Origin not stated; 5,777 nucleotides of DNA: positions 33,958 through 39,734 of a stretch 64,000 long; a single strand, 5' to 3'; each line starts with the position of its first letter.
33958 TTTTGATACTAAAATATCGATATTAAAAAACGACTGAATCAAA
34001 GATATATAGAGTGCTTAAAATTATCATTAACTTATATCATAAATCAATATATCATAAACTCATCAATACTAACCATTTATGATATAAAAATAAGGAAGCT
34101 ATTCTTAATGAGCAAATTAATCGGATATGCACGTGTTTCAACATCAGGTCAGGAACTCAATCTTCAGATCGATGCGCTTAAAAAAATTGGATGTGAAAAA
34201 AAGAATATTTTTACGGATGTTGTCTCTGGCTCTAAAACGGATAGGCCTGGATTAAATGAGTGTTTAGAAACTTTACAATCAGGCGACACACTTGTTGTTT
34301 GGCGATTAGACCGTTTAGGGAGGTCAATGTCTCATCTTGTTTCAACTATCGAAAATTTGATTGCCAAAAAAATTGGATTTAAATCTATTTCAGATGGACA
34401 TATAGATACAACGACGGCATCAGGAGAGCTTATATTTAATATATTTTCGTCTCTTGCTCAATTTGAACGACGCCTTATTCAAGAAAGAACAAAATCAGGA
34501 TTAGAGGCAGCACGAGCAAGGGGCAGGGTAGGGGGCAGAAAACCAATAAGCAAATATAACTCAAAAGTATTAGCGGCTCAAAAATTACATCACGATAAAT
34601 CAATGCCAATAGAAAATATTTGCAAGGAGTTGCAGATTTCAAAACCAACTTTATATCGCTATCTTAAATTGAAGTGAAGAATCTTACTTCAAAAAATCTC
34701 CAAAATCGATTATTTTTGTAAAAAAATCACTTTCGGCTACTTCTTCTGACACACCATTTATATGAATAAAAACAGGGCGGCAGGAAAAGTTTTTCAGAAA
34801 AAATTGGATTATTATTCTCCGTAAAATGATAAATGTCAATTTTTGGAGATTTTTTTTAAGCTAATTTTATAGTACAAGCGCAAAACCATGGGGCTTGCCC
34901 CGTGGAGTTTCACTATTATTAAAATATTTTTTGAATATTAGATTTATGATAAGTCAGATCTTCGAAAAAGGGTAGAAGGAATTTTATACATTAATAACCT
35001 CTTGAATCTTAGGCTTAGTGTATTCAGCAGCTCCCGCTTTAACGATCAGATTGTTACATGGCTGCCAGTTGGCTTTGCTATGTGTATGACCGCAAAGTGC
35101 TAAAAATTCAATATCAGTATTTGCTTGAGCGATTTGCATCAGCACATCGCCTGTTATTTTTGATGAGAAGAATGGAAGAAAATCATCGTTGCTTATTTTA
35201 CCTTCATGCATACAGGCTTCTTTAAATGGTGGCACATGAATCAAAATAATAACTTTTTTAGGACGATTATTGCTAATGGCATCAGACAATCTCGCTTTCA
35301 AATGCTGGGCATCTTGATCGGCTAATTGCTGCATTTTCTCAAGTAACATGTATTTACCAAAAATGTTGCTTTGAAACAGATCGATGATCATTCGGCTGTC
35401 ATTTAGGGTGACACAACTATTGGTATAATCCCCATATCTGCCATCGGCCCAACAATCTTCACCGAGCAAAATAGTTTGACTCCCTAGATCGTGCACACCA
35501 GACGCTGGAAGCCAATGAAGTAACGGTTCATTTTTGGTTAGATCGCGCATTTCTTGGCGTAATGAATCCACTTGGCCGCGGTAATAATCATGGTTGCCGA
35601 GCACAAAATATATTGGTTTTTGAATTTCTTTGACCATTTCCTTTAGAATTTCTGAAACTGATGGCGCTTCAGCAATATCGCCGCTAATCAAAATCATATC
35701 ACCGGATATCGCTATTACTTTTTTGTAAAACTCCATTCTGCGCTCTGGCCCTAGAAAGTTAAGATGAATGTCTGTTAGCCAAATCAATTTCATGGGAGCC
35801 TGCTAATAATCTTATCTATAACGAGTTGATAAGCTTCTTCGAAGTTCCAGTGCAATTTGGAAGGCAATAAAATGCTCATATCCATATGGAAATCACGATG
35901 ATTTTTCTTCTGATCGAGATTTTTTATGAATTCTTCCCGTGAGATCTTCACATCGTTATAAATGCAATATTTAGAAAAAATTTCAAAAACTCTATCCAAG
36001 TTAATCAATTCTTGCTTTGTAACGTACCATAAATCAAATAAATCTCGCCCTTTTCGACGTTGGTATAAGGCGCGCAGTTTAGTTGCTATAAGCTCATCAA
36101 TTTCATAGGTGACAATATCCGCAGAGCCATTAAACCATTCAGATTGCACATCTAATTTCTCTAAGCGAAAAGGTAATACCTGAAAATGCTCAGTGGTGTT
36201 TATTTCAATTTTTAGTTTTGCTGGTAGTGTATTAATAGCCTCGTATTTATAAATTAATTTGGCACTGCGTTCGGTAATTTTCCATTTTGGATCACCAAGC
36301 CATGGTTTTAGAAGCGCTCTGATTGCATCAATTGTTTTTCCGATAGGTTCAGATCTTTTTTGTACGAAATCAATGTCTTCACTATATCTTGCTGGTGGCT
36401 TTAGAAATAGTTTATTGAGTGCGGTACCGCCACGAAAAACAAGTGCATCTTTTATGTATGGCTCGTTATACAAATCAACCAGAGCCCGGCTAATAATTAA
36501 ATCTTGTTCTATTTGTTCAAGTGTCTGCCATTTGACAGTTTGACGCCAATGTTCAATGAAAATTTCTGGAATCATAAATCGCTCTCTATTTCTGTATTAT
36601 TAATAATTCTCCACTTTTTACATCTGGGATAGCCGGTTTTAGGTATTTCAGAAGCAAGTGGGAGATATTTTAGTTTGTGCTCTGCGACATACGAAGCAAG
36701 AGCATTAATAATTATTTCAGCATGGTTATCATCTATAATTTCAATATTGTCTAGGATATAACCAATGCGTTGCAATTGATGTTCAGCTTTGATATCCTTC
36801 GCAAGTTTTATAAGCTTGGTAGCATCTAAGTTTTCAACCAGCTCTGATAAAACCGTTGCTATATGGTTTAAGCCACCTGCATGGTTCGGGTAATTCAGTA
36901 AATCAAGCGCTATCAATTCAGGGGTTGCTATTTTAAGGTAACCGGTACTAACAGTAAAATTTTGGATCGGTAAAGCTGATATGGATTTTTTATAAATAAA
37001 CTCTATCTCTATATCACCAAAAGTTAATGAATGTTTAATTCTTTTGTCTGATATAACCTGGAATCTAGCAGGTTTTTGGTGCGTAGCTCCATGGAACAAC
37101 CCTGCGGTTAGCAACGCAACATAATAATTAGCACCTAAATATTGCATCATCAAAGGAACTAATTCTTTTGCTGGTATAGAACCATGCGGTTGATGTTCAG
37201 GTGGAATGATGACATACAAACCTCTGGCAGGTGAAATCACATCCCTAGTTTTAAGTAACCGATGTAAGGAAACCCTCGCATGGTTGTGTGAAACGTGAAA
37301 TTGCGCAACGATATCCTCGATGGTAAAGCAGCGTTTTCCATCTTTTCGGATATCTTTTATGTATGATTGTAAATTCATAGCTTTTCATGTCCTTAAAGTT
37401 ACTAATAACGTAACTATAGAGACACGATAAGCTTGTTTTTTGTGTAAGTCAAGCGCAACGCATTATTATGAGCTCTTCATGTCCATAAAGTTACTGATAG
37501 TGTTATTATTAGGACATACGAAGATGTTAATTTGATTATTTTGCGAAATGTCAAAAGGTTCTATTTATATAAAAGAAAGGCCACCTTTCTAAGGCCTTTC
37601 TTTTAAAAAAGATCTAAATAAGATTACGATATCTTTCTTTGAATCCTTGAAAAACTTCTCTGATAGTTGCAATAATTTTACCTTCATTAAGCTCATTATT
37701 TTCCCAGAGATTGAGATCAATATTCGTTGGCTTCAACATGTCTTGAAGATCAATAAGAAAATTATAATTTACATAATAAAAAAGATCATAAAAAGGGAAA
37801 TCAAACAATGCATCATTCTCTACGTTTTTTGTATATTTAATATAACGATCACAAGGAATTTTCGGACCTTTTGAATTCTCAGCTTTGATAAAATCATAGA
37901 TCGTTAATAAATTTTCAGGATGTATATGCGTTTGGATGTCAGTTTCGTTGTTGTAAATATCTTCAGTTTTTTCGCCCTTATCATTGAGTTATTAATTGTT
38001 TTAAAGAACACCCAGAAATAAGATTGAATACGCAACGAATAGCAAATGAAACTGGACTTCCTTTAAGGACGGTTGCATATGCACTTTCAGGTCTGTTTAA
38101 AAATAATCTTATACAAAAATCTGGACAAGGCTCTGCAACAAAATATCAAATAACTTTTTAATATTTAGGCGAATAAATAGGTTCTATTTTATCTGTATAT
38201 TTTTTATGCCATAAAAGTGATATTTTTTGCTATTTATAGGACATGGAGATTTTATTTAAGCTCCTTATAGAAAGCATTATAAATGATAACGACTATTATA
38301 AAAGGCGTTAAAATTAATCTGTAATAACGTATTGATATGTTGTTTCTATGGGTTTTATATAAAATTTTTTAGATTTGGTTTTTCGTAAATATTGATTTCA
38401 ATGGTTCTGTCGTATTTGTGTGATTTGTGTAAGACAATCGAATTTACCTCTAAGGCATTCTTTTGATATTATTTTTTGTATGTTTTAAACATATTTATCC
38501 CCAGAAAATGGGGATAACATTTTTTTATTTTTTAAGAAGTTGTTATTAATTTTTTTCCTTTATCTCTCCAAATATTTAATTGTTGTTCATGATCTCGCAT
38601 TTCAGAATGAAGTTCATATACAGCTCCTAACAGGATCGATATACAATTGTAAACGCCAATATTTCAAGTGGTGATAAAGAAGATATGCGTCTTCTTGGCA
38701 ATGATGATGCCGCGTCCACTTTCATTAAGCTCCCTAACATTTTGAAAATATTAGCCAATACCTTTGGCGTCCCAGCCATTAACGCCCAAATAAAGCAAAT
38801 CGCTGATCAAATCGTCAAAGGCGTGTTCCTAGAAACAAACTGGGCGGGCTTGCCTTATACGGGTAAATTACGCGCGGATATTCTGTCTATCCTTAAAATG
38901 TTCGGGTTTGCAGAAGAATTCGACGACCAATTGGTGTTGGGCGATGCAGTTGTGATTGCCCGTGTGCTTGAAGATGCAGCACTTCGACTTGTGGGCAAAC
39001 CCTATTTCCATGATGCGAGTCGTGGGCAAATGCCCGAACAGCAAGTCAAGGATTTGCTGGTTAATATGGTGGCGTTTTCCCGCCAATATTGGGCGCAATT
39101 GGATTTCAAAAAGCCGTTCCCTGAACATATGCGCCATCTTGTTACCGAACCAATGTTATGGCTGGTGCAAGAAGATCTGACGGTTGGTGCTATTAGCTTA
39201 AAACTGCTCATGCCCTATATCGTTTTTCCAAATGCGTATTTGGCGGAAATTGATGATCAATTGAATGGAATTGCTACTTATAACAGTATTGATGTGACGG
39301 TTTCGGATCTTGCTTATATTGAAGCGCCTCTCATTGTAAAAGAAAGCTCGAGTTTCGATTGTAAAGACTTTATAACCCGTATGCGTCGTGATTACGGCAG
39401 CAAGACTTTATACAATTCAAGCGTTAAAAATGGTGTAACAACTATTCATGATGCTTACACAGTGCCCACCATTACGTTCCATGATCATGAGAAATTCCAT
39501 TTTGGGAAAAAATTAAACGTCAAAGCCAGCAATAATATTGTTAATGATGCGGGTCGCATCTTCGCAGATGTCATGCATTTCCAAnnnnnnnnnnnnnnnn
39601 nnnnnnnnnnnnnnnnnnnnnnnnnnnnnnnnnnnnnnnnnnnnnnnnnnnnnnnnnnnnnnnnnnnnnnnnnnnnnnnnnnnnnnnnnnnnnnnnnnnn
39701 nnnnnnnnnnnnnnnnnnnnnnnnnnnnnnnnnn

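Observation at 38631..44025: Polymorphic toxin whose AHH/HNH nuclease domain is cut by an in-frame TAG while the downstream immunity-like gene is intact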

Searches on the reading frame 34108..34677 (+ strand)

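Call 30: search_protein_families(library=pfam, max_evalue=0.001, proteins=[window:34108-34677:+])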
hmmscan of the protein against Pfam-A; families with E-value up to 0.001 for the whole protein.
window:34108-34677:+ (189 aa): 3 families
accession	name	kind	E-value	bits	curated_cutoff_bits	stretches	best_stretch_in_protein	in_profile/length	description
PF00239.26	Resolvase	-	2.5e-48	164.3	23.3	1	5-140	2-144/145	Resolvase, N terminal domain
PF02796.21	HTH_7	-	8.5e-08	32.6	23.8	1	143-186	1-42/45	Helix-turn-helix domain of resolvase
PF13309.12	HTH_22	-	0.00047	20.6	29.6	1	168-187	44-63/63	HTH domain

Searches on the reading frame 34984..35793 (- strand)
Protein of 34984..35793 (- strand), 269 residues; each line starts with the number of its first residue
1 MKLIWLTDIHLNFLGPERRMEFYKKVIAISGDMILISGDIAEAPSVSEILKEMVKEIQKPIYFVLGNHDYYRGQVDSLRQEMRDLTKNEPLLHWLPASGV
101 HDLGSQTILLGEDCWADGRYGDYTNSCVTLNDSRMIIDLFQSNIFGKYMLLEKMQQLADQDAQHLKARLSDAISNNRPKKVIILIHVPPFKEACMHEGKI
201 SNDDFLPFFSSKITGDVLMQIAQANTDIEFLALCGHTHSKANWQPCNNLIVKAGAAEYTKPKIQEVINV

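Call 10: search_protein_families(library=ncbifam, max_evalue=0.01, proteins=[window:34984-35793:-])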
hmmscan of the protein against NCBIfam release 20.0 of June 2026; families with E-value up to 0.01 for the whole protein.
window:34984-35793:- (269 aa): 7 families
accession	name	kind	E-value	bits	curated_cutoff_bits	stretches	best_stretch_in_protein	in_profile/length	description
TIGR03729.1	acc_ester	subfamily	9.8e-09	34.9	148.25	1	14-244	15-225/239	putative phosphoesterase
TIGR00040.1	yfcE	subfamily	4.9e-05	23.4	56.25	1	1-75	1-68/158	YfcE family phosphodiesterase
TIGR04168.1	TIGR04168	hypoth_equivalog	0.00018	21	200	1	29-91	4-64/269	TIGR04168 family protein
NF050112.1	PhdiestSpdARhizob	equivalog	0.0003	20.5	400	0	31-79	40-90/264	2', 3'cyclic nucleotide phosphodiesterase SpdA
NF008359.0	PRK11148.1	equivalog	0.00045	19.8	225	1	31-81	56-108/275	3',5'-cyclic-AMP phosphodiesterase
NF033458.1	lipid_A_LpxG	equivalog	0.0032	16.9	350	1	2-71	46-120/321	UDP-2,3-diacylglucosamine diphosphatase LpxG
NF053861.1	DS8_antiphage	equivalog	0.0089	13.8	790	0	24-82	34-97/994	anti-phage protein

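Call 30: search_protein_families(library=pfam, max_evalue=0.001, proteins=[window:34984-35793:-])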
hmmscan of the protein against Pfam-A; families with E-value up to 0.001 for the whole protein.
window:34984-35793:- (269 aa): 2 families
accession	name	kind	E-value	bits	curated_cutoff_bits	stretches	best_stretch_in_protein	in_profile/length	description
PF00149.33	Metallophos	-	4.8e-13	50.4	21.5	1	1-239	1-190/191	Calcineurin-like phosphoesterase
PF12850.12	Metallophos_2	-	6.4e-09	36.4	27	1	1-110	1-86/154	Calcineurin-like phosphoesterase superfamily domain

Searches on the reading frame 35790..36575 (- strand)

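Call 10: search_protein_families(library=ncbifam, max_evalue=0.01, proteins=[window:35790-36575:-])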
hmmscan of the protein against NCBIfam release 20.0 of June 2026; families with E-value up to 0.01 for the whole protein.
window:35790-36575:- (261 aa): 0 families

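Call 30: search_protein_families(library=pfam, max_evalue=0.001, proteins=[window:35790-36575:-])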
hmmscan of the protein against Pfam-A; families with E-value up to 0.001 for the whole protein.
window:35790-36575:- (261 aa): 1 family
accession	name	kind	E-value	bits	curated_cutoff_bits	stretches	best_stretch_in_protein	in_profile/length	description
PF08843.17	AbiEii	-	1.1e-34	120.8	22.5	1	32-250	3-237/238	Nucleotidyl transferase AbiEii toxin, Type IV TA system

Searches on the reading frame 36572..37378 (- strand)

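Call 10: search_protein_families(library=ncbifam, max_evalue=0.01, proteins=[window:36572-37378:-])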
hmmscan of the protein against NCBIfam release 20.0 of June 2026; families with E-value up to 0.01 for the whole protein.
window:36572-37378:- (268 aa): 1 family
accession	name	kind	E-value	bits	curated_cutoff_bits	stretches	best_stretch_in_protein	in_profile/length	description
NF047376.1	TAA_AbiEi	equivalog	9.7e-05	22.1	150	1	2-161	5-162/172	type IV toxin-antitoxin system AbiEi family antitoxin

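Call 30: search_protein_families(library=pfam, max_evalue=0.001, proteins=[window:36572-37378:-])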
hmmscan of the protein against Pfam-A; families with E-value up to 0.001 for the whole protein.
window:36572-37378:- (268 aa): 1 family
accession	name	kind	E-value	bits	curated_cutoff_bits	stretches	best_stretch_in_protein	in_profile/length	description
PF09407.15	AbiEi_1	-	1.2e-33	116.7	22.2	1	68-210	2-141/142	AbiEi antitoxin C-terminal domain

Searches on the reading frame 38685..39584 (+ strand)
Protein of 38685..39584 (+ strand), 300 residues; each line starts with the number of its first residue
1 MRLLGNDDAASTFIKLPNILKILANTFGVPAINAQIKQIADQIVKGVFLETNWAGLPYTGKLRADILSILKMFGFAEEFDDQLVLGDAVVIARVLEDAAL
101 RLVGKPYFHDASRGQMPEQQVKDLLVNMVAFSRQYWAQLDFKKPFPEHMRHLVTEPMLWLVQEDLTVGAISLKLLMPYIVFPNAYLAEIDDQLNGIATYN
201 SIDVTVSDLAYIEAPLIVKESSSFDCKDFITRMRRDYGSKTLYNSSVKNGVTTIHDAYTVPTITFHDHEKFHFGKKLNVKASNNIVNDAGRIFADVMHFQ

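Call 71: search_dna_similar(query=window:38685-39584:+, collection=plasmids, mode=protein, max_evalue=10, max_rows=25)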
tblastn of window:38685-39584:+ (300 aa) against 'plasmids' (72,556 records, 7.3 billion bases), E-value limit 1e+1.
Records with a match: 6; places in all: 7; records where one place covers at least 80% of the query: 0.
Best place of each record, by identity: <60% 6.
By first word of the organism name: Acetoanaerobium 1; Tistrella 1; Chondrinema 1; Runella 1; Bosea 1; Alysiella 1.
By predicted mobility (MOB-suite, as given by PLSDB): non-mobilizable 5; conjugative 1.
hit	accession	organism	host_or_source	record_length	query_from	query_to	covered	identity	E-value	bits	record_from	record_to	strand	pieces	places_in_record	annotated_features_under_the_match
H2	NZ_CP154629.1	Acetoanaerobium noterae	cell culture,Sludge of a digestion ...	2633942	17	215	66%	23.4%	6e+0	36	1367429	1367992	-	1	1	none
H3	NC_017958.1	Tistrella mobilis KA081020-065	-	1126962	2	202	67%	22.4%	9e-1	39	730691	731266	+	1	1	record has no annotation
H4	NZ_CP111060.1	Chondrinema litorale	Seaweed,red alga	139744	169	273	35%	26.9%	5e-1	40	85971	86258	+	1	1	enolase C-terminal domain-like protein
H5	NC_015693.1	Runella slithyformis DSM 19594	fresh water lake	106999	183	273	30%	28.6%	5e+0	36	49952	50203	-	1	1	enolase C-terminal domain-like protein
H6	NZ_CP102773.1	Bosea sp. NBC_00550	-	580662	183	273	30%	26.6%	2e+0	38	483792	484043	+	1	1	enolase C-terminal domain-like protein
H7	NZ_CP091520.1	Alysiella crassa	Ovis aries,cell culture,saliva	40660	85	176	31%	26.1%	6e-1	39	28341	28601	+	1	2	S-layer family protein | hemagglutinin repeat-containing protein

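Call 72: get_annotated_region(hit=H7, flank=12000)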
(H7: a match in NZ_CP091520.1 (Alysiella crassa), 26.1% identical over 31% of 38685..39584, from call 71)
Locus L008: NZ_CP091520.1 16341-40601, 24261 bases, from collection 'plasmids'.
description: Alysiella crassa strain S6 plasmid p1Acras
organism: Alysiella crassa (NCBI taxid 153491)
taxonomy: Bacteria; Pseudomonadota; Betaproteobacteria; Neisseriales; Neisseriaceae; Alysiella; Alysiella crassa
host: -; source: Ovis aries,cell culture,saliva; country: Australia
typing (MOB-suite, as given by PLSDB): non-mobilizable
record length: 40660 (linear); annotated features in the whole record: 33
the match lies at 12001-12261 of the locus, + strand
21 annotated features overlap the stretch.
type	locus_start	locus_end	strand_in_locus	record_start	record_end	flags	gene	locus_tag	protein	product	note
CDS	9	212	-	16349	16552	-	-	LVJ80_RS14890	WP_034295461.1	ribbon-helix-helix domain-containing protein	-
CDS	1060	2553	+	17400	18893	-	-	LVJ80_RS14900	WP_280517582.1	ShlB/FhaC/HecB family hemolysin secretion/activation protein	GO:0006811 - monoatomic ion transport [Evidence IEA]; GO:0015031 - protein transport [Evidence IEA]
CDS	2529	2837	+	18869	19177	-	-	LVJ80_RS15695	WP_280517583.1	ShlB/FhaC/HecB family hemolysin secretion/activation protein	-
CDS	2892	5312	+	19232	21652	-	-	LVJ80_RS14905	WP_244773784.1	filamentous hemagglutinin N-terminal domain-containing protein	-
CDS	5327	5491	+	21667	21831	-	-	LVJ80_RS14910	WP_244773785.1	hypothetical protein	-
CDS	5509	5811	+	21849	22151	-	-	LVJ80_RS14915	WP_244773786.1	hypothetical protein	-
CDS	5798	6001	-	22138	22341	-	-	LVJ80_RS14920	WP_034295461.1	ribbon-helix-helix domain-containing protein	-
CDS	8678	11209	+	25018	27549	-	-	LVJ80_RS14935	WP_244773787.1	filamentous hemagglutinin N-terminal domain-containing protein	-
CDS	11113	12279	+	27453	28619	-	-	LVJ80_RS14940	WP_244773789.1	S-layer family protein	-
CDS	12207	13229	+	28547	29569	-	-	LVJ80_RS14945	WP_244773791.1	hemagglutinin repeat-containing protein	-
CDS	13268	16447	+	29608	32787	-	-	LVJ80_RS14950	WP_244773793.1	hemagglutinin repeat-containing protein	-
CDS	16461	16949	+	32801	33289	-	-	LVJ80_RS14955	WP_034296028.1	SMI1/KNR4 family protein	-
CDS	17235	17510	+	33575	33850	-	-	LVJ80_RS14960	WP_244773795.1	hypothetical protein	-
CDS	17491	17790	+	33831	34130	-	-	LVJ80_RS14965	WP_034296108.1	type II toxin-antitoxin system RelE/ParE family toxin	GO:0030541 - plasmid partitioning [Evidence IEA]; GO:0051290 - protein heterotetramerization [Evidence IEA]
CDS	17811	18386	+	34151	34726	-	-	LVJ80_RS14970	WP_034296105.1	recombinase family protein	GO:0006310 - DNA recombination [Evidence IEA]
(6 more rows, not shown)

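Call 73: get_annotated_region(hit=H3, flank=9000)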
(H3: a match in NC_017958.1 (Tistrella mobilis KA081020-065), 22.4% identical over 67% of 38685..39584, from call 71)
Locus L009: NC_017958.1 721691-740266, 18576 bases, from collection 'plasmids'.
description: Tistrella mobilis KA081020-065 plasmid pTM3, complete sequence
organism: Tistrella mobilis KA081020-065 (NCBI taxid 1110502)
taxonomy: Bacteria; Pseudomonadota; Alphaproteobacteria; Geminicoccales; Geminicoccaceae; Tistrella; Tistrella mobilis; Tistrella mobilis KA081020-065
host: -; source: -; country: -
typing (MOB-suite, as given by PLSDB): conjugative; replicon rep_cluster_10; relaxase MOBH; mating-pair formation MPF_G
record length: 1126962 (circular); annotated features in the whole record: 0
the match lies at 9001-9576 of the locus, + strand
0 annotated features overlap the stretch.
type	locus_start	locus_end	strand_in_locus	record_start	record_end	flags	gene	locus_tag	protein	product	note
